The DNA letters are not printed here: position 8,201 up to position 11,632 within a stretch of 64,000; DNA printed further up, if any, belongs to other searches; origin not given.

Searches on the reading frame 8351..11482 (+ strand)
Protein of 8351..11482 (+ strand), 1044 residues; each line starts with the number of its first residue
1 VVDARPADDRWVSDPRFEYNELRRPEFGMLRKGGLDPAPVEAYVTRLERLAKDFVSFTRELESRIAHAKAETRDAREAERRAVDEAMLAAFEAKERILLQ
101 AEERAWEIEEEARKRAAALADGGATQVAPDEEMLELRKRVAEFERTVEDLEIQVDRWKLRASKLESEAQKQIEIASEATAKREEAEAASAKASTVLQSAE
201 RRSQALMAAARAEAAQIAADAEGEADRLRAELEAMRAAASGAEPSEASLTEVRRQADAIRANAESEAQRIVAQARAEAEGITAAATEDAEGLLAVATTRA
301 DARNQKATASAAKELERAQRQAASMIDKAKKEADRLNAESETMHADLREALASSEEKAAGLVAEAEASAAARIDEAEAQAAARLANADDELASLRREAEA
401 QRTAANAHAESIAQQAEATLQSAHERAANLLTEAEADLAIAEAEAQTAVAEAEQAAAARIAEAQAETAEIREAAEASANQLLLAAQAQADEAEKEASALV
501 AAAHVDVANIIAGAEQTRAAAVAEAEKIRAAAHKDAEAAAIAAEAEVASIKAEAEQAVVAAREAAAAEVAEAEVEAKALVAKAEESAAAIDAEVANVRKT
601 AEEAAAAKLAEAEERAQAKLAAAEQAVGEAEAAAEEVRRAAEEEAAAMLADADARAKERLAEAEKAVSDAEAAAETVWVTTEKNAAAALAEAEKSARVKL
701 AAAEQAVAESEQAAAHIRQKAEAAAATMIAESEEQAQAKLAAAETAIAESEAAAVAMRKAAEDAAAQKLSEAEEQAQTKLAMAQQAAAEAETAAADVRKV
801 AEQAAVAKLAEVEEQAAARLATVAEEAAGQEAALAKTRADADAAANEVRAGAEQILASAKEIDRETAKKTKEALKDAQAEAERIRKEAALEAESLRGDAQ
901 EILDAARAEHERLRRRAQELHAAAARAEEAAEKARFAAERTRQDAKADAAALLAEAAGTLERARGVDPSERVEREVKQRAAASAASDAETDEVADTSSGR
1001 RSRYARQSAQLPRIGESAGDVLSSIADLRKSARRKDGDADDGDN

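Call 67: search_protein_families(library=padloc, alignment_id=A6, max_evalue=0.00001)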
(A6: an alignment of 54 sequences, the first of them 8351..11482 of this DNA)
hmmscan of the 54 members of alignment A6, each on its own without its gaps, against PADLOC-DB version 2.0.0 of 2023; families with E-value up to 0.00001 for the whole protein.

A. member 1, window:8351-11482:+ (1044 aa): 0 families

B. families by the number of members that match (of 54 scanned): 9 families
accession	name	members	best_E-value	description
PDLC02203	MzaA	1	1.4e-35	-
PDLC04135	mad3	1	8.5e-24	mads_3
PDLC00734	PycC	1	3.2e-18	Pycsar cyclase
PDLC04140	mad8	1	2.3e-07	mads_8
PDLC02012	SAVED5--SAVED_TIR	1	9.9e-07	-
PDLC00436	ThsB1|ThsB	1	2e-06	TIR-like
PDLC02366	PycC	1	2.6e-06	-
PDLC02980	AriA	1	9e-06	-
PDLC00419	ThsB1|ThsB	1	9.2e-06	TIR-like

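Call 68: search_protein_families(library=pfam, alignment_id=A6, max_evalue=1e-10)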
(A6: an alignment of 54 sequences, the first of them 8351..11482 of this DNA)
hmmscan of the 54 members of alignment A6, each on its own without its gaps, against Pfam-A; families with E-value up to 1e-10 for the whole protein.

A. member 1, window:8351-11482:+ (1044 aa): 0 families

B. families by the number of members that match (of 54 scanned): 55 families (the first 25 are shown)
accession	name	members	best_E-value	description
PF01791.15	DeoC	2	1.3e-59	DeoC/LacD family aldolase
PF02826.25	2-Hacid_dh_C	2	7.1e-59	D-isomer specific 2-hydroxyacid dehydrogenase, NAD binding domain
PF13561.12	adh_short_C2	2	4.8e-56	Enoyl-(Acyl carrier protein) reductase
PF00106.31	adh_short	2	1.2e-47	short chain dehydrogenase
PF13407.12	Peripla_BP_4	2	1.9e-43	Periplasmic binding protein domain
PF00389.36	2-Hacid_dh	2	1e-30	D-isomer specific 2-hydroxyacid dehydrogenase, catalytic domain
PF13602.12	ADH_zinc_N_2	2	2.7e-26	Zinc-binding dehydrogenase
PF22725.1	GFO_IDH_MocA_C3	2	1.1e-21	GFO/IDH/MocA C-terminal domain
PF01408.29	GFO_IDH_MocA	2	1.2e-20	Oxidoreductase family, NAD-binding Rossmann fold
PF02894.22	GFO_IDH_MocA_C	2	5.3e-18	Oxidoreductase family, C-terminal alpha/beta domain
PF08240.17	ADH_N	2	1e-15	Alcohol dehydrogenase GroES-like domain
PF00107.32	ADH_zinc_N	2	2.8e-15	Zinc-binding dehydrogenase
PF04962.18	KduI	1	1.1e-81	KduI/IolB family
PF01747.23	ATP-sulfurylase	1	1e-80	ATP-sulfurylase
PF01293.25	PEPCK_ATP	1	7.9e-68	Phosphoenolpyruvate carboxykinase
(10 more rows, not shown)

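Call 72: search_protein_families(library=pfam, proteins=[window:8351-11482:+], max_evalue=0.001)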
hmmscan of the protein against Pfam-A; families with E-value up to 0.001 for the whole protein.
window:8351-11482:+ (1044 aa): 1 family
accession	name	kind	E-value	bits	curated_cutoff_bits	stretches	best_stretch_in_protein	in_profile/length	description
PF05103.18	DivIVA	-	4.8e-05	23.8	28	1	27-146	11-129/131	DivIVA protein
